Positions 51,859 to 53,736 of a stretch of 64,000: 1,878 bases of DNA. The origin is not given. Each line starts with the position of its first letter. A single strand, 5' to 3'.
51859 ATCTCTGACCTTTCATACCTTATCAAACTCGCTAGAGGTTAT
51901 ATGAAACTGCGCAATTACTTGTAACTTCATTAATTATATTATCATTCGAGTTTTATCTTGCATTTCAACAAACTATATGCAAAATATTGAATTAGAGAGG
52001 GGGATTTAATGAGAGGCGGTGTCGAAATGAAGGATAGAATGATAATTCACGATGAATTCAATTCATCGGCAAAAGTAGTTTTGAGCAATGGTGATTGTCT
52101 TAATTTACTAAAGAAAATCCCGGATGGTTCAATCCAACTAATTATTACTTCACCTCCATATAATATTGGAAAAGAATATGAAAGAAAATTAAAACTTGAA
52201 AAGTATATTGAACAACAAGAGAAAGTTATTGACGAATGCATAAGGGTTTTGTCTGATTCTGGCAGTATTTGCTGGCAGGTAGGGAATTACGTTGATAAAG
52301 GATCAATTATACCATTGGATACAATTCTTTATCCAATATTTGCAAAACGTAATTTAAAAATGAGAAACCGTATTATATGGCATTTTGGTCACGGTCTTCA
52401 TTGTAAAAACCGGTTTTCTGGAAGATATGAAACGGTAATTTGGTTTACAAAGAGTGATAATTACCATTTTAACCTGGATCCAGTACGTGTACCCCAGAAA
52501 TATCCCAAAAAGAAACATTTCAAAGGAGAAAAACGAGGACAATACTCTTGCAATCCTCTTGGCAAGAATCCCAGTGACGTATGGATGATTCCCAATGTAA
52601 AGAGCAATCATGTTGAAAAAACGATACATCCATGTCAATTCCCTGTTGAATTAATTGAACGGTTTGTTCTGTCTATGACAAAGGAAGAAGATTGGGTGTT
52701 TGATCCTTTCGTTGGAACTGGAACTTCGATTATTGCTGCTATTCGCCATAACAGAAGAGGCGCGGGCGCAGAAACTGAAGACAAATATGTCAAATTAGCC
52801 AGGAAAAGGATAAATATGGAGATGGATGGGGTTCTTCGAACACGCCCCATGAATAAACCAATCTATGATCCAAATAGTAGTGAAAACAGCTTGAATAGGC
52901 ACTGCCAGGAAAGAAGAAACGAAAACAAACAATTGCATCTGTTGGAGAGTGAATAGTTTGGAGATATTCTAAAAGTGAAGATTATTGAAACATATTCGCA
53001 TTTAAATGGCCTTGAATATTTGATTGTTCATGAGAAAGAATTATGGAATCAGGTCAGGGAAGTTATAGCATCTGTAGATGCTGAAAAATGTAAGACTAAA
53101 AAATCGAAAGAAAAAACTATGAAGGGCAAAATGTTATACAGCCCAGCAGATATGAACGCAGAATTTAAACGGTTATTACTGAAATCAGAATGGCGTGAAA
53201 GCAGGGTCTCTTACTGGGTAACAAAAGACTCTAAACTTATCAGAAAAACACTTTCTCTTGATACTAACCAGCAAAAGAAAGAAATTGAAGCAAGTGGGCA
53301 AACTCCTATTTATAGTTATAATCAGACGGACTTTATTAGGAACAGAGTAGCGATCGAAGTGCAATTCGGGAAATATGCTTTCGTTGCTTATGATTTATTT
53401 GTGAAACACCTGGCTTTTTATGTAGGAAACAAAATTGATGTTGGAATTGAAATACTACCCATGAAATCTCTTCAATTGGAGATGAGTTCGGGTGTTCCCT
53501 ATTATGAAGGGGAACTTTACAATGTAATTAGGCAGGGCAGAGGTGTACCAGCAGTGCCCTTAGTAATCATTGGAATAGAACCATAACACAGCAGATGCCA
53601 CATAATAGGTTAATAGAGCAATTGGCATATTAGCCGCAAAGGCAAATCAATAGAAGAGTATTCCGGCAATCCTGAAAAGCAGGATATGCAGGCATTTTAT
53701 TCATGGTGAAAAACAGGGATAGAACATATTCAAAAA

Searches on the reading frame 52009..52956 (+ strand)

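Call 65: search_protein_families(library=pfam, proteins=[window:52009-52956:+], max_evalue=0.0001)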
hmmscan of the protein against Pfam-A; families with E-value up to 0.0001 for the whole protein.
window:52009-52956:+ (315 aa): 1 family
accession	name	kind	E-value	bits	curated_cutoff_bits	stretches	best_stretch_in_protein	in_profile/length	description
PF01555.25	N6_N4_Mtase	-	1e-53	183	26.7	1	42-265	1-220/221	DNA methylase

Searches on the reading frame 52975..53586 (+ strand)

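Call 65: search_protein_families(library=pfam, proteins=[window:52975-53586:+], max_evalue=0.0001)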
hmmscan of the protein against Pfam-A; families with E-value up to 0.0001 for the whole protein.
window:52975-53586:+ (203 aa): 1 family
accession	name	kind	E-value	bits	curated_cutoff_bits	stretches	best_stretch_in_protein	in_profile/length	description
PF09195.17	Endonuc-BglII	-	1.8e-31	109.5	26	1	14-202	4-163/163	Restriction endonuclease BglII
